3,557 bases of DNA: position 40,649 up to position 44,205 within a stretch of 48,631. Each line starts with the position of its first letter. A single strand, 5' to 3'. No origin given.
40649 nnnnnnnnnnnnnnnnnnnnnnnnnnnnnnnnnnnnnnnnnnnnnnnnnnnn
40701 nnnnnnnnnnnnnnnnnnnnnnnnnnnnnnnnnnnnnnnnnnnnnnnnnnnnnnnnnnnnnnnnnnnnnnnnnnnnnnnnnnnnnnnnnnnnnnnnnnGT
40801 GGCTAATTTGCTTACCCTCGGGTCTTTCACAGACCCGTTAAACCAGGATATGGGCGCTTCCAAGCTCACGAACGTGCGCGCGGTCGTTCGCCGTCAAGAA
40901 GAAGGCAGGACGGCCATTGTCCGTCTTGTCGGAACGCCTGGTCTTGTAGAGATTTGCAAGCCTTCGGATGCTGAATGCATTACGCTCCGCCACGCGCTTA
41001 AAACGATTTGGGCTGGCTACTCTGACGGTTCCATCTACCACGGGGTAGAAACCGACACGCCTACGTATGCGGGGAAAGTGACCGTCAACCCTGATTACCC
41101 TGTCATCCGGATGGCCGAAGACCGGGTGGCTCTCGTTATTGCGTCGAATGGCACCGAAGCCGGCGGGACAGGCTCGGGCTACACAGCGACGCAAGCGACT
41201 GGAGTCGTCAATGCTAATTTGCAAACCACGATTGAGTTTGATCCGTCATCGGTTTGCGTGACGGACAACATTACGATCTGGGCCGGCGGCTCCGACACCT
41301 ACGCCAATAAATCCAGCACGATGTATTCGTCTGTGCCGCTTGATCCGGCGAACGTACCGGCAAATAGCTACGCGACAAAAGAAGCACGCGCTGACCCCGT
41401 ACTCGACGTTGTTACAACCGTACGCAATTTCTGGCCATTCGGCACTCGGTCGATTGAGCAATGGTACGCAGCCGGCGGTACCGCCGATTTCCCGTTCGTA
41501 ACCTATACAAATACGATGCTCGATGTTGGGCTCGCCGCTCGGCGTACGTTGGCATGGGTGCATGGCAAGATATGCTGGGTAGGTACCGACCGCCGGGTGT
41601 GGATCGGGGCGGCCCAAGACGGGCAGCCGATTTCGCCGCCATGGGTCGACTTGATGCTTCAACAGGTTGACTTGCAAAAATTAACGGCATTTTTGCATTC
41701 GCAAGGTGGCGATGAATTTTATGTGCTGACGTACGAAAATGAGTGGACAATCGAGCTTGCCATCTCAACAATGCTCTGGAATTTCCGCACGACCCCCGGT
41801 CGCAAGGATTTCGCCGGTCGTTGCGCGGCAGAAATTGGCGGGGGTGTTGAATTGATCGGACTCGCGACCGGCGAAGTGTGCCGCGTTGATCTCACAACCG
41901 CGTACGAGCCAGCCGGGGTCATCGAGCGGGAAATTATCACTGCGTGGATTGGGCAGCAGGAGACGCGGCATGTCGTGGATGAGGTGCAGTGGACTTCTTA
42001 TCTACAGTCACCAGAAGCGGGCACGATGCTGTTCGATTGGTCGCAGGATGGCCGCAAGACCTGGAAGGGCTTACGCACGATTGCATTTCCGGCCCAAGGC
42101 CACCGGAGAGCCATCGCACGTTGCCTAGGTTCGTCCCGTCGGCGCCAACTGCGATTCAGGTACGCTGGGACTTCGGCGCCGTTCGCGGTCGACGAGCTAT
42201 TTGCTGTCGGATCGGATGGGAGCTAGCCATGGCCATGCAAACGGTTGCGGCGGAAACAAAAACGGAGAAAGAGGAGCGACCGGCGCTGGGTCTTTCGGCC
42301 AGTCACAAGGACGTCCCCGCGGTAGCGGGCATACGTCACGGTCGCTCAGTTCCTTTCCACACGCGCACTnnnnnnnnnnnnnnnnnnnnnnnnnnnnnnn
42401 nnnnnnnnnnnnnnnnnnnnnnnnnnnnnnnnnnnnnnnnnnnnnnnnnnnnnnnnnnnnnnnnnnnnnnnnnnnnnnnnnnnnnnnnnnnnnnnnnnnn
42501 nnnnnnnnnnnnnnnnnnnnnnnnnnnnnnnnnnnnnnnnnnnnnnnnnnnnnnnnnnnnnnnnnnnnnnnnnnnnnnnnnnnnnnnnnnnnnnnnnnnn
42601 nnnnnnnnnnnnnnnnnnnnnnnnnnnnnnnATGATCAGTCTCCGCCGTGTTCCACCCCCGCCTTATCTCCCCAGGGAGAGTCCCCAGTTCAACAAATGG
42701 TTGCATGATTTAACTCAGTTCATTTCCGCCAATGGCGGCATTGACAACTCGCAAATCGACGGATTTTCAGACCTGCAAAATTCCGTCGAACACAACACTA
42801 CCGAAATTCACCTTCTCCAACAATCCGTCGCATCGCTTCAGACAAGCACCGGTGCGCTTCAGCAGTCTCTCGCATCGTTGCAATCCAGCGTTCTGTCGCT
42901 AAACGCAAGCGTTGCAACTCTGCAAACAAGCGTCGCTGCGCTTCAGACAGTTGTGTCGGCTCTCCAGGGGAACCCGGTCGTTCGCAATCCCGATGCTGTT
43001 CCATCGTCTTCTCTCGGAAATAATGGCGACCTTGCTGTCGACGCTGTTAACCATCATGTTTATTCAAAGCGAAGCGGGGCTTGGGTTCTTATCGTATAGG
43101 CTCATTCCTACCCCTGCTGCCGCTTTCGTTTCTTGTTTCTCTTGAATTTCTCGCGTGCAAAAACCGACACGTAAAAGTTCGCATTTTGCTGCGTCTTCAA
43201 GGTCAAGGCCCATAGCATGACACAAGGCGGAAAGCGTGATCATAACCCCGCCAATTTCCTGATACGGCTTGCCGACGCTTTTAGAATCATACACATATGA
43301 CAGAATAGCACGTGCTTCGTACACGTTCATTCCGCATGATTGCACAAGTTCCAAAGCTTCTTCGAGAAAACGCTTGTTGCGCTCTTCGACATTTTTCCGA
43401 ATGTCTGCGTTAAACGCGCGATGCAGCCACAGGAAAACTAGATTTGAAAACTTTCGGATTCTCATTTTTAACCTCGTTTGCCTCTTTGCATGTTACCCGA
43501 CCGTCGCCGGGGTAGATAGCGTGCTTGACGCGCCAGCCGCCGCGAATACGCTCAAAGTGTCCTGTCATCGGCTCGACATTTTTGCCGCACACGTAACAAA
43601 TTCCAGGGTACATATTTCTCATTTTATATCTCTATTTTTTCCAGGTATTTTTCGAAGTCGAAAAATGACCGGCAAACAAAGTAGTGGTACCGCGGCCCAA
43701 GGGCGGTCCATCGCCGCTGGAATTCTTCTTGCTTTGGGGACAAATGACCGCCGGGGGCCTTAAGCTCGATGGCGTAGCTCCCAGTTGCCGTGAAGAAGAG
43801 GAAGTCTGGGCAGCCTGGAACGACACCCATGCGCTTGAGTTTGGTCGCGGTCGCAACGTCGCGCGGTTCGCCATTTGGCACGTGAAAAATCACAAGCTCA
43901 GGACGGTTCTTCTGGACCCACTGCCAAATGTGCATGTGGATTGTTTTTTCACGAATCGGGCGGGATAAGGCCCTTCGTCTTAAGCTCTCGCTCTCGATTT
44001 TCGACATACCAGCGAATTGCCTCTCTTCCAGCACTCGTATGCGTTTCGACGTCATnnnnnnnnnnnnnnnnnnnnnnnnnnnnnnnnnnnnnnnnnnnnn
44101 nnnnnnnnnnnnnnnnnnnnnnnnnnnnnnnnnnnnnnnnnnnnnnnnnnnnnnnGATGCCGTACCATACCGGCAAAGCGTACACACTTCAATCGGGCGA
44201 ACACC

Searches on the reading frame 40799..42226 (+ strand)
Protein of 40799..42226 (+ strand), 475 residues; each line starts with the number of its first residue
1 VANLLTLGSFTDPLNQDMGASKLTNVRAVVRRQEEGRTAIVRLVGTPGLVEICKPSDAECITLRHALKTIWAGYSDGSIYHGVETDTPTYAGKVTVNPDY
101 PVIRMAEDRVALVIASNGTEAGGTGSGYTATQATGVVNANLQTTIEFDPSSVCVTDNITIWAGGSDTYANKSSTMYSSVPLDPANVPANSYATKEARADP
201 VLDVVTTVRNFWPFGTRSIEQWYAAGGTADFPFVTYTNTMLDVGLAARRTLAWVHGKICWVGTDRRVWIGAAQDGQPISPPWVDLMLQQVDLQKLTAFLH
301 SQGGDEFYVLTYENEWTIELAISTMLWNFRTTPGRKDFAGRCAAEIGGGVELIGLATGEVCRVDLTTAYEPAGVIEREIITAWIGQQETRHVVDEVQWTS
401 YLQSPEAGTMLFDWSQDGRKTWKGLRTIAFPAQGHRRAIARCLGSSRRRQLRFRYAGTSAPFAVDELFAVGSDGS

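Call 10: search_protein_families(library=phrogs, proteins=[window:40799-42226:+], max_evalue=0.001)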
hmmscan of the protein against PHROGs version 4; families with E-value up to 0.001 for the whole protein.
window:40799-42226:+ (475 aa): 1 family
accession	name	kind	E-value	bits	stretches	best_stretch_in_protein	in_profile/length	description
phrog_578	-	connector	5.7e-31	108.5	1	11-458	13-455/486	head closure Hc3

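Call 11: search_protein_families(library=pfam, proteins=[window:40799-42226:+], max_evalue=0.01)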
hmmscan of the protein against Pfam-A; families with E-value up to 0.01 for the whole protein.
window:40799-42226:+ (475 aa): 0 families

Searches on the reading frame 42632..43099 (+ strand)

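Call 51: search_protein_families(library=pfam, proteins=[window:42632-43099:+], max_evalue=0.05)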
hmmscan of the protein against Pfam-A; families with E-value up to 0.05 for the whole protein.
window:42632-43099:+ (155 aa): 15 families
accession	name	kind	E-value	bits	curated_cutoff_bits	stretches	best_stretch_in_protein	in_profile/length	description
PF11559.13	ADIP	-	0.00086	19.8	34.3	1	45-108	61-124/151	Afadin- and alpha -actinin-Binding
PF08614.16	ATG16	-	0.0014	19.3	33.7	1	49-112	73-136/200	Autophagy protein 16 (ATG16)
PF04513.17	Baculo_PEP_C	-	0.0017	18.8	38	1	51-111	46-118/140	Baculovirus polyhedron envelope protein, PEP, C terminus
PF05478.16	Prominin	-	0.0022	16.6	34.3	1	44-119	644-717/799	Prominin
PF13874.11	Nup54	-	0.0032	17.9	30.5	1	41-112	27-99/140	Nucleoporin complex subunit 54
PF08287.16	DASH_Spc19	-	0.0052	17.1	26.3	0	83-110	1-28/155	Spc19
PF10046.14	BLOC1_2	-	0.0056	17.5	33.4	1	48-112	25-92/96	Biogenesis of lysosome-related organelles complex-1 subunit 2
PF23991.1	DUF7310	-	0.011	16.6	40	0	79-112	24-57/83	Coiled-coil region of unknown function (DUF7310)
PF06005.17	ZapB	-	0.012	16.5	31.5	1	44-98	5-52/71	Cell division protein ZapB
PF08702.15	Fib_alpha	-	0.022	15.4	29.9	0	37-71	97-130/143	Fibrinogen alpha/beta chain family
PF05791.16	Bacillus_HBL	-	0.022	15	29.1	1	19-113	83-172/177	Bacillus haemolytic enterotoxin (HBL)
PF10392.15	COG5_N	-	0.036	14.7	31.2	0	54-108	62-116/132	Conserved oligomeric Golgi complex subunit 5, N-terminal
PF04108.17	ATG17_like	-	0.036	14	43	1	3-98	85-168/355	Autophagy protein ATG17-like domain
PF05701.16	WEMBL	-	0.044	13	35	0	46-111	303-368/562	Weak chloroplast movement under blue light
PF11932.13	DUF3450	-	0.046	13.5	32.6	0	47-112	20-85/241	Protein of unknown function (DUF3450)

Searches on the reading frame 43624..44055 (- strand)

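Call 50: search_protein_families(library=pfam, proteins=[window:43624-44055:-], max_evalue=0.05)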
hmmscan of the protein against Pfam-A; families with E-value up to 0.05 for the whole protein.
window:43624-44055:- (143 aa): 1 family
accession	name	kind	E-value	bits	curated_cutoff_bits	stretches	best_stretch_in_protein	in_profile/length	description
PF08774.17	VRR_NUC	-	9.7e-06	26.1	23.8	1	65-129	47-113/116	VRR-NUC domain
